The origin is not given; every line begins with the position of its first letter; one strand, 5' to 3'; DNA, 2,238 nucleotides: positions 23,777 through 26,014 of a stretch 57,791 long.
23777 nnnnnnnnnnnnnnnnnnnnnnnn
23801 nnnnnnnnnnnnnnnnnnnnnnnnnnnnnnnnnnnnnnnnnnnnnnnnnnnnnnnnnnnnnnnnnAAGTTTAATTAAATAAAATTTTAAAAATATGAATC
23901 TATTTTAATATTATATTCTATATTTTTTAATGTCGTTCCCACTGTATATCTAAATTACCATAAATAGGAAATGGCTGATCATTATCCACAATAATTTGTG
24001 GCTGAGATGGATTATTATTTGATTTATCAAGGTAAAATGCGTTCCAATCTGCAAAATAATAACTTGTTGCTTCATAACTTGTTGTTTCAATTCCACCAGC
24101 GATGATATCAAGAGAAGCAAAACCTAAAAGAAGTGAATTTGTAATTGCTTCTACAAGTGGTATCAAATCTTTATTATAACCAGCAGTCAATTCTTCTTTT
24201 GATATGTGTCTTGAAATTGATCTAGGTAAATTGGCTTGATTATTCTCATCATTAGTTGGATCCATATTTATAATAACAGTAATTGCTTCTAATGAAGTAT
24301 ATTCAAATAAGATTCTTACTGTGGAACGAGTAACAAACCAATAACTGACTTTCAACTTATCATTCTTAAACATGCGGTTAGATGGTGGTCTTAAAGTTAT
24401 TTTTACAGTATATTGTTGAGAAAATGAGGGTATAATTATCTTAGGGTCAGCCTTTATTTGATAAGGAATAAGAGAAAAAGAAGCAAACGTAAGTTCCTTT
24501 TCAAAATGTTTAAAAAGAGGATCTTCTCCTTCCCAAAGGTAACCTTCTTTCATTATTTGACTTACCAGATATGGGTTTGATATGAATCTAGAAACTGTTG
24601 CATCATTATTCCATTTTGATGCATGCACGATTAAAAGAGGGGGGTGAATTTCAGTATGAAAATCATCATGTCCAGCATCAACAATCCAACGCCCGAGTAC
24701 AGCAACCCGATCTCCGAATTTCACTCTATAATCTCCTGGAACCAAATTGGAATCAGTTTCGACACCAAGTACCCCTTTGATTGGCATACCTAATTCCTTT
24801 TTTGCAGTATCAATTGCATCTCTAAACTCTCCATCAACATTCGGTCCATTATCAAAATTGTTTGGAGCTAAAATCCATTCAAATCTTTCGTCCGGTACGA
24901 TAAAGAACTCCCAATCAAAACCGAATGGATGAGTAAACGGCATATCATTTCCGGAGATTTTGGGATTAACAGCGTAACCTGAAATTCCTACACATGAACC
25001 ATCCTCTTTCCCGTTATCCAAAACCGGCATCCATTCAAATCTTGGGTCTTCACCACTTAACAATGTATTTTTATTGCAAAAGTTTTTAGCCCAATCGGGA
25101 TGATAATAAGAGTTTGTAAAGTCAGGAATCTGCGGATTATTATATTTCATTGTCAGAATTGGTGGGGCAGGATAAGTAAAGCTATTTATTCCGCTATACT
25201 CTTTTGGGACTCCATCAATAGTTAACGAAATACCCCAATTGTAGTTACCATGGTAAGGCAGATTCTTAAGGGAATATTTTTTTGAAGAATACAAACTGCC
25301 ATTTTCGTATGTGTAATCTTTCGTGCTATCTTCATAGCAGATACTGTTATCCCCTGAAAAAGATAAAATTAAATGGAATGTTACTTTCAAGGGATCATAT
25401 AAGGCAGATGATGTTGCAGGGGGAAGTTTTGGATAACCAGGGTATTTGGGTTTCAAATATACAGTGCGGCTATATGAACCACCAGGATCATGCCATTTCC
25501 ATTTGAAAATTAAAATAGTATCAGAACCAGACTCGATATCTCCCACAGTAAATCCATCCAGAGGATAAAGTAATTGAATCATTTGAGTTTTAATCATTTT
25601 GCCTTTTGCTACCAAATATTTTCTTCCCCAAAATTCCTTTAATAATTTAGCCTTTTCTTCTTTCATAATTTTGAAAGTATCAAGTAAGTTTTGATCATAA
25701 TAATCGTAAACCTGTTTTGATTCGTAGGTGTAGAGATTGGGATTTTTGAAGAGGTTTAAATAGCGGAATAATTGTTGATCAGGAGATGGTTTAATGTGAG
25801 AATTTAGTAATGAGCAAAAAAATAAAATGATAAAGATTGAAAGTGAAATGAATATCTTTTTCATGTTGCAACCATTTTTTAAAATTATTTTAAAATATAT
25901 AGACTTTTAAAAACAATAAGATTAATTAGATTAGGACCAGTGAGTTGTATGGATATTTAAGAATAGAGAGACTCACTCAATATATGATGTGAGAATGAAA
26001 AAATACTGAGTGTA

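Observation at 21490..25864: AT-rich three-gene operon ending in a lectin / duplicated helical-hairpin / papain-like fusion protein: candidate undescribed toxin or bacteriocin-like system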

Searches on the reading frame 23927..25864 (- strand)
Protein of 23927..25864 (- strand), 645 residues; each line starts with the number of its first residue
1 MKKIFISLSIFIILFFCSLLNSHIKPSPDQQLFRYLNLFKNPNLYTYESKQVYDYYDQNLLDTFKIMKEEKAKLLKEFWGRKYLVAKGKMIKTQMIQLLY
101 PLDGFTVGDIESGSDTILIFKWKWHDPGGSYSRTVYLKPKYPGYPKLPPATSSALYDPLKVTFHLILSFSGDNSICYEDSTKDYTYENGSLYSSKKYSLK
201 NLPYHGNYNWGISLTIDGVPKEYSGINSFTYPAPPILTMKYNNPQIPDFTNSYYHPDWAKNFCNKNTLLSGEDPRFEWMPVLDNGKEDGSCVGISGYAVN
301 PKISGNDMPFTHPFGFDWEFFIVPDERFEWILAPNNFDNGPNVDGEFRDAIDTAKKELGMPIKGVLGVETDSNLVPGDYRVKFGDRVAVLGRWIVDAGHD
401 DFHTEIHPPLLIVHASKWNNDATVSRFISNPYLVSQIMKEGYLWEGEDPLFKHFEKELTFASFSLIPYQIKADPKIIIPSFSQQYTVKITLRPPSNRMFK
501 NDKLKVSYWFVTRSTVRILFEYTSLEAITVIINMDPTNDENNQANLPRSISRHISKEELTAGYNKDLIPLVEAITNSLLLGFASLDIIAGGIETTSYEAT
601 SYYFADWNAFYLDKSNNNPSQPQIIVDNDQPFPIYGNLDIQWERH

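Call 4: search_protein_families(library=pfam, proteins=[window:23927-25864:-], max_evalue=1)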
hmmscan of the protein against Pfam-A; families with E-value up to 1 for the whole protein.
window:23927-25864:- (645 aa): 2 families
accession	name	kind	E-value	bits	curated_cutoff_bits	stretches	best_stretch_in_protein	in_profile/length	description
PF24125.1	Cds6_C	-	0.051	14.3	27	1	455-521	53-110/111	Cds6 C-terminal NTF2-like domain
PF00356.27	LacI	-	0.17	12.2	27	1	422-439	14-31/46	Bacterial regulatory proteins, lacI family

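Call 5: search_protein_families(library=ncbifam, proteins=[window:23927-25864:-], max_evalue=1)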
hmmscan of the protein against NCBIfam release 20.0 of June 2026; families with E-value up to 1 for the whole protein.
window:23927-25864:- (645 aa): 0 families

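Call 31: find_homologous_proteins(query=window:23927-25864:-, max_evalue=0.001)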
Query window:23927-25864:- (645 aa): 554 proteins with E <= 0.001 among 7057 candidates; the best 120 are listed.
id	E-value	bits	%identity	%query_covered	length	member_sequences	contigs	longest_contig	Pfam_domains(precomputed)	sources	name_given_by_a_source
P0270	5.1e-282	955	100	63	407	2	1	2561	-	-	-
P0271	3.0e-69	252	40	63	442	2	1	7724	-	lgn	-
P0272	1.0e-68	250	38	66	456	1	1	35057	-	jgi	jgi:hypothetical protein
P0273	1.5e-67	247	38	65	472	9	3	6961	-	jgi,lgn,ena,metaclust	metaclust:\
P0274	6.2e-67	245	38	65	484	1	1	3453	-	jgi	jgi:hypothetical protein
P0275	1.1e-66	244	36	60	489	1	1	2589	-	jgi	jgi:hypothetical protein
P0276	2.2e-66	243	38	62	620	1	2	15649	-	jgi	jgi:hypothetical protein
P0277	1.3e-65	240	37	66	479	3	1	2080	PF13517.13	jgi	jgi:hypothetical protein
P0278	3.4e-65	239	38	62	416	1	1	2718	-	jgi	jgi:hypothetical protein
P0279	2.8e-64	236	38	61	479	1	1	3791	-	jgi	jgi:hypothetical protein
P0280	3.6e-64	235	39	64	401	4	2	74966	-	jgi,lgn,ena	-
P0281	1.3e-63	234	36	64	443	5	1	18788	-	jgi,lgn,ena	jgi:hypothetical protein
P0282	3.6e-62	229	37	66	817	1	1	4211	PF01839.30,PF13517.13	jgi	jgi:FG-GAP-like repeat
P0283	7.6e-62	228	37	64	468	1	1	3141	-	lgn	-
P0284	9.3e-62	227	37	63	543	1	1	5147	-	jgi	jgi:hypothetical protein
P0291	2.6e-59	219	31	85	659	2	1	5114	-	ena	-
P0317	2.5e-55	206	36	55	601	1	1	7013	-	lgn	-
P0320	4.5e-55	205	35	63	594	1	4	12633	-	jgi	jgi:hypothetical protein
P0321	6.2e-55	205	33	84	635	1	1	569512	-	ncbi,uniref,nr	ncbi:hypothetical protein [Deinococcus ruber]|uniref:Uncharacterized protein n=1 Tax=Deinococcus rub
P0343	3.3e-52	196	36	60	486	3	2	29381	-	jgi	jgi:hypothetical protein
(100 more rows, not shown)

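Call 51: search_protein_families(library=padloc, proteins=[window:23927-25864:-], max_evalue=0.1)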
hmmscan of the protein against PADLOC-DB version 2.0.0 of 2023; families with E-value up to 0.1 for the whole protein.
window:23927-25864:- (645 aa): 0 families

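Call 52: search_protein_families(library=phrogs, proteins=[window:23927-25864:-], max_evalue=0.01)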
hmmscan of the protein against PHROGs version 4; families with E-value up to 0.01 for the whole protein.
window:23927-25864:- (645 aa): 0 families

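Call 55: find_encoding_contigs(protein=P0291, flank=6000, max_places=3)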
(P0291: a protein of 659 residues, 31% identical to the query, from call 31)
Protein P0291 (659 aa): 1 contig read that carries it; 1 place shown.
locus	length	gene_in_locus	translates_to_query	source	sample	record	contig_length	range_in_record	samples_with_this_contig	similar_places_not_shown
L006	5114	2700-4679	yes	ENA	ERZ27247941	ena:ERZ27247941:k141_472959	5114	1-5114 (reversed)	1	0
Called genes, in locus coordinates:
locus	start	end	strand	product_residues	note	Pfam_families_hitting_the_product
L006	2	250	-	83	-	?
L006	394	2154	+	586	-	PF00089:Trypsin, PF13365:Trypsin_2, PF07719:TPR_2 (faint), PF13424:TPR_12 (faint), PF23914:TPR_CcmH_CycH (faint), PF13181:TPR_8 (faint), PF13428:TPR_14 (faint), PF00515:TPR_1 (weak), +5 more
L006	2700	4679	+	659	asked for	-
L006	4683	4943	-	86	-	-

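Call 56: find_encoding_contigs(protein=P0321, flank=6000, max_places=3)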
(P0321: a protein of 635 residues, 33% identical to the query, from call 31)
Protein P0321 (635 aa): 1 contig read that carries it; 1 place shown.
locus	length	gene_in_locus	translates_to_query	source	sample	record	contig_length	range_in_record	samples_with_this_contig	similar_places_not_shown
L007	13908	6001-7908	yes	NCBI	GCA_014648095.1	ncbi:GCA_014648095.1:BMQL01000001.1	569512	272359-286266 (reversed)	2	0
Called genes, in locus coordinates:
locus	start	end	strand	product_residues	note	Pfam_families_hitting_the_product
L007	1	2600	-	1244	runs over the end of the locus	PF02574:S-methyl_trans, PF00809:Pterin_bind, PF02607:B12-binding_2, PF02310:B12-binding, PF02965:Met_synt_B12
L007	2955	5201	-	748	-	PF00580:UvrD-helicase, PF13245:AAA_19, PF13604:AAA_30 (faint), PF01443:Viral_helicase1 (faint), PF13361:UvrD_C, PF13538:UvrD_C_2, PF21196:PcrA_UvrD_tudor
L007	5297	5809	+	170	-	PF02082:Rrf2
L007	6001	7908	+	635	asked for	-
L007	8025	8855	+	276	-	PF01032:FecCD (weak), PF00950:ABC-3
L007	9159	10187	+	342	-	PF00990:GGDEF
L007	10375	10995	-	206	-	PF14512:TM1586_NiRdase (faint), PF00881:Nitroreductase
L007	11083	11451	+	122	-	PF01638:HxlR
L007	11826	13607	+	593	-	PF00270:DEAD, PF04851:ResIII (weak), PF00271:Helicase_C, PF26142:DD_DDX21-DDX50, PF08152:GUCT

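Call 57: find_encoding_contigs(protein=P0272, flank=6000, max_places=3)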
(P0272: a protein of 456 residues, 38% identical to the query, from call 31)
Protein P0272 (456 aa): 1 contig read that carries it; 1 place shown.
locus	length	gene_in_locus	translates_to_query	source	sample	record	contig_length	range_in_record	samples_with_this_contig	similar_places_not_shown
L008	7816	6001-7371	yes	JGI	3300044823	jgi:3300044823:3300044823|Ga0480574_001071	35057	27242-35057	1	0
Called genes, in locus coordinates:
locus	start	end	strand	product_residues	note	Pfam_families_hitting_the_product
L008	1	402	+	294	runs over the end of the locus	PF01545:Cation_efflux, PF16916:ZT_dimer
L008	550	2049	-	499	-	-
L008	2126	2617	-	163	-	-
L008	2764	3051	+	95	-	PF00166:Cpn10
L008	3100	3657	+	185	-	PF03938:OmpH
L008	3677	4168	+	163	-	-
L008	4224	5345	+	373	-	PF00285:Citrate_synt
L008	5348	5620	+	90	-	-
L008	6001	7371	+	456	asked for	-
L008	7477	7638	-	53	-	-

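Call 59: search_solved_structures(query=A2, max_evalue=10, show_alignments=2)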
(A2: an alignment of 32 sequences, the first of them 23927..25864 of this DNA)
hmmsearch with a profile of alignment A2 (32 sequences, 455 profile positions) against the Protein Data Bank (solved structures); distinct sequences matched with E-value up to 10: 0.

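Call 60: search_protein_families(library=pfam, alignment_id=A2, max_evalue=1)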
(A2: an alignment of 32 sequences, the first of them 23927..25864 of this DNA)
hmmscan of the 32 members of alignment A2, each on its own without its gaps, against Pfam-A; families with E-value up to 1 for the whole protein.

A. member 1, window:23927-25864:- (645 aa): 2 families
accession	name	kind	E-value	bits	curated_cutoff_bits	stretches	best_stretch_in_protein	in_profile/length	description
PF24125.1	Cds6_C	-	0.051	14.3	27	1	455-521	53-110/111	Cds6 C-terminal NTF2-like domain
PF00356.27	LacI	-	0.17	12.2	27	1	422-439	14-31/46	Bacterial regulatory proteins, lacI family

B. families by the number of members that match (of 32 scanned): 8 families
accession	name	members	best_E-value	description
PF02597.26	ThiS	3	0.036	ThiS family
PF17660.6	BTRD1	1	0.0094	Polyglycine hydrolase-like, structural repeat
PF19586.5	DUF6093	1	0.026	Family of unknown function (DUF6093)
PF24125.1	Cds6_C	1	0.051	Cds6 C-terminal NTF2-like domain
PF03448.22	MgtE_N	1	0.13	MgtE intracellular N domain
PF10223.15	Menorin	1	0.14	Menorin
PF00356.27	LacI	1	0.17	Bacterial regulatory proteins, lacI family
PF00272.24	Cecropin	1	0.17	Cecropin family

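Call 89: find_encoding_contigs(protein=P0343, flank=6000, max_places=2)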
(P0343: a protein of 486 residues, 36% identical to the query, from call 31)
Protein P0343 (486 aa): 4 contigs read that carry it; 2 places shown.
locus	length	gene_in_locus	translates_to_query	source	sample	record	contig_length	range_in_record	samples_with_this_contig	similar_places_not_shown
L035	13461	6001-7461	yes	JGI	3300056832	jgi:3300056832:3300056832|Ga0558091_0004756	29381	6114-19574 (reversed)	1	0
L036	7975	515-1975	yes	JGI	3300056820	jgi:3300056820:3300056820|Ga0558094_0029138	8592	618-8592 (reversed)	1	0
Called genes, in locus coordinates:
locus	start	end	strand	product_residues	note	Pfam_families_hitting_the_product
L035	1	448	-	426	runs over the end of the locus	PF07690:MFS_1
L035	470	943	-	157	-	-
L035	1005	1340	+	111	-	-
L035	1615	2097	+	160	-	-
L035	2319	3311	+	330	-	PF04616:Glyco_hydro_43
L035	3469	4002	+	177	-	-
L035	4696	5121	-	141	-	PF01797:Y1_Tnp (weak)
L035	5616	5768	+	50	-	-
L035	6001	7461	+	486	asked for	-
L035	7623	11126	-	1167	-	PF08471:Ribonuc_red_2_N, PF02867:Ribonuc_red_lgC, PF12637:TSCPD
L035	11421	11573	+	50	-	-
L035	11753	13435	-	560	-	-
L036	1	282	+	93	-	?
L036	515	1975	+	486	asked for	-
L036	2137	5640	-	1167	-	PF08471:Ribonuc_red_2_N, PF02867:Ribonuc_red_lgC, PF12637:TSCPD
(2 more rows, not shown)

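Call 90: find_encoding_contigs(protein=P0320, flank=6000, max_places=2)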
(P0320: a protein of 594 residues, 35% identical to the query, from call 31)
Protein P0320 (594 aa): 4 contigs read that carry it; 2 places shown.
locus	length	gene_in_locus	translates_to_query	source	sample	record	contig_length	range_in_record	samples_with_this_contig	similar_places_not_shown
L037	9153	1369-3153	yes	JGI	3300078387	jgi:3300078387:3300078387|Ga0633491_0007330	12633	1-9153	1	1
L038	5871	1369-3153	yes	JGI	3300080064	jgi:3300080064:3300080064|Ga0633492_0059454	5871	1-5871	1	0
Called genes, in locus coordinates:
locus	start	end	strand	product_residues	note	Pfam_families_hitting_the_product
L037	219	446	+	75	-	-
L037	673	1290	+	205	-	PF02899:Phage_int_SAM_1 (weak)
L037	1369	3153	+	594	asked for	-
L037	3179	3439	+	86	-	-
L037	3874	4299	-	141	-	PF12120:Arr-ms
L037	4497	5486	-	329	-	PF01073:3Beta_HSD, PF01370:Epimerase, PF07993:NAD_binding_4 (faint), PF16363:GDP_Man_Dehyd (weak), PF13460:NAD_binding_10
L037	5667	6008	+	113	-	PF06262:Zincin_1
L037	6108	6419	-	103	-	-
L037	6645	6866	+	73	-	PF09413:DUF2007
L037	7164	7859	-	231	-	PF03167:UDG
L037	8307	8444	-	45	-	-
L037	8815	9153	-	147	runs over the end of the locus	PF13404:HTH_AsnC-type, PF13412:HTH_24, PF01037:AsnC_trans_reg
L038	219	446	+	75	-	-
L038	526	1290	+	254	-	PF02899:Phage_int_SAM_1 (weak)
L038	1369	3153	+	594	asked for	-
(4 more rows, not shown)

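Call 91: find_encoding_contigs(protein=P0317, flank=6000, max_places=2)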
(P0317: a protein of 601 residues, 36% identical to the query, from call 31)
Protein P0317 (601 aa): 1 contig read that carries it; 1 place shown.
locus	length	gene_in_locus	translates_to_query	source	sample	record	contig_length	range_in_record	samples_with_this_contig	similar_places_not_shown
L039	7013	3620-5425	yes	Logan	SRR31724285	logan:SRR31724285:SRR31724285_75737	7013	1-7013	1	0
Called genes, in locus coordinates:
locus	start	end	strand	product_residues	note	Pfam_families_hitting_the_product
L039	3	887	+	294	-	?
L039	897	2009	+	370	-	PF01112:Asparaginase_2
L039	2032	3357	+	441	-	PF13676:TIR_2, PF00515:TPR_1 (faint), PF07719:TPR_2 (faint), PF13414:TPR_11 (weak)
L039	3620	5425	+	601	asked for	-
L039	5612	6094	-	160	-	PF01582:TIR, PF08937:ThsB_TIR (weak), PF13676:TIR_2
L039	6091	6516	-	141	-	PF01582:TIR, PF08937:ThsB_TIR, PF13676:TIR_2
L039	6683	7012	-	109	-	?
